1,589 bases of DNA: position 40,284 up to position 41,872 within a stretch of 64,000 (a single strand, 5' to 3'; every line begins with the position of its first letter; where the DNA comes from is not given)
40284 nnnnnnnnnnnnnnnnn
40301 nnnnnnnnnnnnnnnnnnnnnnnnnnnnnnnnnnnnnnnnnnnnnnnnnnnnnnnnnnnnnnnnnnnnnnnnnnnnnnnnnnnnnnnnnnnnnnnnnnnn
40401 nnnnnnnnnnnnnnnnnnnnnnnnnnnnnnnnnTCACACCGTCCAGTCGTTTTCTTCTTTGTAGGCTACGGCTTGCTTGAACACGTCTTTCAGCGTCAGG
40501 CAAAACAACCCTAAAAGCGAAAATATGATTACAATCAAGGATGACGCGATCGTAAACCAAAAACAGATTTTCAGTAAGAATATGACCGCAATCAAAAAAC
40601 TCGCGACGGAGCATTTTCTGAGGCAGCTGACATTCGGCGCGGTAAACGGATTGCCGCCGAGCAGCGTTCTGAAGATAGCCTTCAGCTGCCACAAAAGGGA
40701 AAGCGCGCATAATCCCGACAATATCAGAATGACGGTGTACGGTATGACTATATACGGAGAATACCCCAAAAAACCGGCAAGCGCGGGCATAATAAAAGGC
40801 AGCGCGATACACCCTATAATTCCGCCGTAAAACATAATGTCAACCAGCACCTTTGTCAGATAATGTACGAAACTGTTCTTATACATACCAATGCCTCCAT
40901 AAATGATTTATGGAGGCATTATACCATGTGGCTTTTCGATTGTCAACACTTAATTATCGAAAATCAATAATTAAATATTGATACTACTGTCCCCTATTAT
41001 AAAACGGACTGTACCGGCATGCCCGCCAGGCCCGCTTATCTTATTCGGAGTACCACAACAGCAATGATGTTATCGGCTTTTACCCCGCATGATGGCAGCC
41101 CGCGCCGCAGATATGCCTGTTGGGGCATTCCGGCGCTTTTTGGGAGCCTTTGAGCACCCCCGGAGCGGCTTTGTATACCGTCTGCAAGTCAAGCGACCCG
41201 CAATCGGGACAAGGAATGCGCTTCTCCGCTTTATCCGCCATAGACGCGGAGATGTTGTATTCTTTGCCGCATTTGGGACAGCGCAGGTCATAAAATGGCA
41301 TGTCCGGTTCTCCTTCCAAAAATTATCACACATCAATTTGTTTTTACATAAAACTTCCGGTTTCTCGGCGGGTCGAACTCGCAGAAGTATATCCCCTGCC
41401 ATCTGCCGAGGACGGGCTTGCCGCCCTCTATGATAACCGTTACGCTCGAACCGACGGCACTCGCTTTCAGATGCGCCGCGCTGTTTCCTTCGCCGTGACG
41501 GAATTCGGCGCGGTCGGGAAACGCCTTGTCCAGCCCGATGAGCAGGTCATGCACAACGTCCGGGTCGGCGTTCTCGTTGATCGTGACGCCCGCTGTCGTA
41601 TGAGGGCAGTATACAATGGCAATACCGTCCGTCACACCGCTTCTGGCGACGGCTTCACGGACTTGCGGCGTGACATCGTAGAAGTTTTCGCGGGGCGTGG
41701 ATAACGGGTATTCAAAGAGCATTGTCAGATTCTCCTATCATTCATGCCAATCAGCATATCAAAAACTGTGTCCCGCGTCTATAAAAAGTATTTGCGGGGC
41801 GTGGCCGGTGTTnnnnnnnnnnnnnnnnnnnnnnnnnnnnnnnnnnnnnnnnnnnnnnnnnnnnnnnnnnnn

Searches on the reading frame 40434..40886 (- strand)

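Call 39: search_protein_families(library=pfam, proteins=[window:40434-40886:-], max_evalue=0.001)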
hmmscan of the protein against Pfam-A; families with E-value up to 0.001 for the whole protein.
window:40434-40886:- (150 aa): 1 family
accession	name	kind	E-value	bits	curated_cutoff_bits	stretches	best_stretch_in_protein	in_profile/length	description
PF11188.13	DUF2975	-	6.5e-14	52.4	27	1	45-150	15-130/130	Protein of unknown function (DUF2975)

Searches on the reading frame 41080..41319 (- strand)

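Call 39: search_protein_families(library=pfam, proteins=[window:41080-41319:-], max_evalue=0.001)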
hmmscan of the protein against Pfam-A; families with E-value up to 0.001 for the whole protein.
window:41080-41319:- (79 aa): 4 families
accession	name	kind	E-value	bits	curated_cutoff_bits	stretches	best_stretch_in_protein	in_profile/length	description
PF09723.15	Zn_ribbon_8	-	2.3e-10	40.7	34.4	1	7-46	1-38/41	Zinc ribbon domain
PF13717.11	Zn_ribbon_4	-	2.5e-06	27.7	30.3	1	12-41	3-32/36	zinc-ribbon domain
PF25206.1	DUF7836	-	5.8e-05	23.3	26.7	1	10-42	6-38/59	Domain of unknown function (DUF7836)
PF05207.18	Zn_ribbon_CSL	-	0.00019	21.5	29.2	1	2-47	9-52/55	CSL zinc finger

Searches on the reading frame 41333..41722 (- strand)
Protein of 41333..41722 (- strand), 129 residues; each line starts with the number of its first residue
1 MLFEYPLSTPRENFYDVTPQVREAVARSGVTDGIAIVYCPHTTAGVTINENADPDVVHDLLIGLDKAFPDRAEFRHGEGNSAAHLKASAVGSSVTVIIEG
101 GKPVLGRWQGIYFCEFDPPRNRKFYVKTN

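Call 39: search_protein_families(library=pfam, proteins=[window:41333-41722:-], max_evalue=0.001)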
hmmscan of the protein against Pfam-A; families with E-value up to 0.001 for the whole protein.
window:41333-41722:- (129 aa): 1 family
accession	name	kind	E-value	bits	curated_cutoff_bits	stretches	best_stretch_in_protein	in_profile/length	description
PF01894.22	UPF0047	-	9.8e-42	142.3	27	1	16-127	1-116/117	Uncharacterised protein family UPF0047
